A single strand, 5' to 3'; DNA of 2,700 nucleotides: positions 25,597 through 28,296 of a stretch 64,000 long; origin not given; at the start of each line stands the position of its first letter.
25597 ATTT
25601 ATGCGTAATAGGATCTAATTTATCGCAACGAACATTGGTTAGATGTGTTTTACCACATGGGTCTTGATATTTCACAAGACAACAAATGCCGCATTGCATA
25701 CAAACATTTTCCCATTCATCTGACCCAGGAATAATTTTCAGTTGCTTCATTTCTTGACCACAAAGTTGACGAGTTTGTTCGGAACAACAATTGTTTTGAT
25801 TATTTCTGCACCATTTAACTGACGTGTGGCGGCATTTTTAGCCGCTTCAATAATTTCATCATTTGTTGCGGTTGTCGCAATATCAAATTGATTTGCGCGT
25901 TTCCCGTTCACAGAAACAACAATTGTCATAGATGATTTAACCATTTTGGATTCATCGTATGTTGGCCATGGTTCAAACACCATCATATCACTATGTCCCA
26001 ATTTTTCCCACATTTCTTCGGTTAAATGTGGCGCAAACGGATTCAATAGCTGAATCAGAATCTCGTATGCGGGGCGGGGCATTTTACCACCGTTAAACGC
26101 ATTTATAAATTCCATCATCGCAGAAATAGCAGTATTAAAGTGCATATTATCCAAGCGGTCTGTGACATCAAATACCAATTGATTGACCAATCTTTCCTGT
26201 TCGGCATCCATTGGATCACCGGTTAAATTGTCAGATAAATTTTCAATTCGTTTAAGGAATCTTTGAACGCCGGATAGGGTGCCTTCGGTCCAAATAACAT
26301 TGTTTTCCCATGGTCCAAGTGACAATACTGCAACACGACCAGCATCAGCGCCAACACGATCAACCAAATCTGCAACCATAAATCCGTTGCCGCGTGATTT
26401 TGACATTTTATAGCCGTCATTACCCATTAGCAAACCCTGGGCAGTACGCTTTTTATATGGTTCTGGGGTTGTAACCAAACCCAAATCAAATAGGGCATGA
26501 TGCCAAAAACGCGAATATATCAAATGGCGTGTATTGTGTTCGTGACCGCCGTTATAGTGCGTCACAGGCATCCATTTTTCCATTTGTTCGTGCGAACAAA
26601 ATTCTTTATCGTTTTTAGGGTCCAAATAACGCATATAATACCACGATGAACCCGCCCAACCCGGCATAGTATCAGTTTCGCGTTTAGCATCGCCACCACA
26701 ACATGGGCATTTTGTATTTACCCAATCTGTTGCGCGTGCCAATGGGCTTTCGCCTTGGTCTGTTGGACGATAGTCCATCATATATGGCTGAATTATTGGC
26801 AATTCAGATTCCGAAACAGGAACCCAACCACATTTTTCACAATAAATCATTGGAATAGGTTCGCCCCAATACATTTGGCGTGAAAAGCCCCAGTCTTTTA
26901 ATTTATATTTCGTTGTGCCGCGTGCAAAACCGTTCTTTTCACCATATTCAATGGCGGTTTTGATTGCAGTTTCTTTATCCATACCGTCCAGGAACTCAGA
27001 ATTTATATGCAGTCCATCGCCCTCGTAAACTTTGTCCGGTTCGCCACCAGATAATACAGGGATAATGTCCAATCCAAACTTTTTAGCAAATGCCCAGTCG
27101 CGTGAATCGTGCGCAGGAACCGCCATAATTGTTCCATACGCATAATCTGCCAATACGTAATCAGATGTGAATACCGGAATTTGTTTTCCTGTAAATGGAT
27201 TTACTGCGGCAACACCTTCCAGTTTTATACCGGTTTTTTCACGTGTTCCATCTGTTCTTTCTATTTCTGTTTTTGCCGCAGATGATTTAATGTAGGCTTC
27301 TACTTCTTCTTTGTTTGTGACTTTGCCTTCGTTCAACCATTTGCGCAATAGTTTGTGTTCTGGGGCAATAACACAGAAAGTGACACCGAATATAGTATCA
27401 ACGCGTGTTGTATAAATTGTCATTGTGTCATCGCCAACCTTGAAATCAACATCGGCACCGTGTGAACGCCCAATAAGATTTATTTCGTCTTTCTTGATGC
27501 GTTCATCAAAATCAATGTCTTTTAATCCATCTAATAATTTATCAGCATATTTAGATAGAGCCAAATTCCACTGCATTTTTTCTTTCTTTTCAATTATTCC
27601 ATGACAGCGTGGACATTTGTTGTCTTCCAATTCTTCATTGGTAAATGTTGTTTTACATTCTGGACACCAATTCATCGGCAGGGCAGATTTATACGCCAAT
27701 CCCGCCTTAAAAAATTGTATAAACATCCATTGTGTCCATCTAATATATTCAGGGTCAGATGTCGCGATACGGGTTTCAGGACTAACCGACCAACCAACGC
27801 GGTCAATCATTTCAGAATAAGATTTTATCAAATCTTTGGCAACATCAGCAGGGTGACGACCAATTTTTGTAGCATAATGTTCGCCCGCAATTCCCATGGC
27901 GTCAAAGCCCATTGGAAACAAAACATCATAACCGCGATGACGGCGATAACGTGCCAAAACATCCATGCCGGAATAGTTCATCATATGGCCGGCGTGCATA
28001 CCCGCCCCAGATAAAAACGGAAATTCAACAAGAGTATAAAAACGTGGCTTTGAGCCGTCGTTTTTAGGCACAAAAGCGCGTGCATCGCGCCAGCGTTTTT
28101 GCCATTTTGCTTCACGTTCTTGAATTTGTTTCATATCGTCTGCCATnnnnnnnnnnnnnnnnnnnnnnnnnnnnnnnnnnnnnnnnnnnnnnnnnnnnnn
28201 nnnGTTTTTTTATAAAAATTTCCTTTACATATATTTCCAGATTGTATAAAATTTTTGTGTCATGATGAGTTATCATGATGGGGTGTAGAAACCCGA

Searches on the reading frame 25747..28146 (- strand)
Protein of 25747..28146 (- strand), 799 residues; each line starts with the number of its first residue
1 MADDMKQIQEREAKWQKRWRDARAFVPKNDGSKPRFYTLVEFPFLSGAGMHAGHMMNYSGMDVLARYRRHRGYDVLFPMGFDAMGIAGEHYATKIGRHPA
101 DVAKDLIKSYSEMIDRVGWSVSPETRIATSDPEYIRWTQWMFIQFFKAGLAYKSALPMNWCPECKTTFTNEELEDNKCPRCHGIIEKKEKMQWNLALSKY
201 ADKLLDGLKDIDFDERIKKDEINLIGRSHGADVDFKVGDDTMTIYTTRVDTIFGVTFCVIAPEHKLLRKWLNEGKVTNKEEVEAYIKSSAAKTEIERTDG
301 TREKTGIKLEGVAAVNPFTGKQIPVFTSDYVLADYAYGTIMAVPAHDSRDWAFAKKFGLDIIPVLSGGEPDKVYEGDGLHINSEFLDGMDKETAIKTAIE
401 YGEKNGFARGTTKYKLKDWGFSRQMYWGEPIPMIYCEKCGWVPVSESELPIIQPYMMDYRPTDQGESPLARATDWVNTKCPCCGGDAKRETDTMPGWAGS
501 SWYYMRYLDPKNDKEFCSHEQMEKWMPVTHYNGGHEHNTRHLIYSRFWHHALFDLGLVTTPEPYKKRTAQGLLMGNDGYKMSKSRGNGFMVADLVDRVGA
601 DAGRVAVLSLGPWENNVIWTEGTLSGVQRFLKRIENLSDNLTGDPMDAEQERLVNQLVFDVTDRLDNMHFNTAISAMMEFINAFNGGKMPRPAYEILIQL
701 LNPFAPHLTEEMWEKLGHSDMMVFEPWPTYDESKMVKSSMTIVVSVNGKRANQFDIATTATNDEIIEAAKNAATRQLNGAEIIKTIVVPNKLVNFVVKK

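Call 9: search_protein_families(library=pfam, proteins=[window:25747-28146:-], max_evalue=0.01)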
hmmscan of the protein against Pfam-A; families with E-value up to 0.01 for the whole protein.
window:25747-28146:- (799 aa): 5 families
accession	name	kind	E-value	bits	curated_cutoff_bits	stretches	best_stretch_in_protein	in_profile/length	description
PF13603.12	tRNA-synt_1_2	-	2.2e-52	177.7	25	1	223-400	2-182/185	Leucyl-tRNA synthetase, editing domain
PF00133.28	tRNA-synt_1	-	2.7e-38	132.3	22.7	2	14-222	1-221/414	tRNA synthetases class I (I, L, M and V)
PF09334.17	tRNA-synt_1g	-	1.6e-21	77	20.1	1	49-183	13-144/391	tRNA synthetases class I (M)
PF08264.19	Anticodon_1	-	1.3e-18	67.7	25.1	1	653-761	7-143/148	Anticodon-binding domain of tRNA ligase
PF01406.26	tRNA-synt_1e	-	0.00038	20.4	27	0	50-154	23-124/301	tRNA synthetases class I (C) catalytic domain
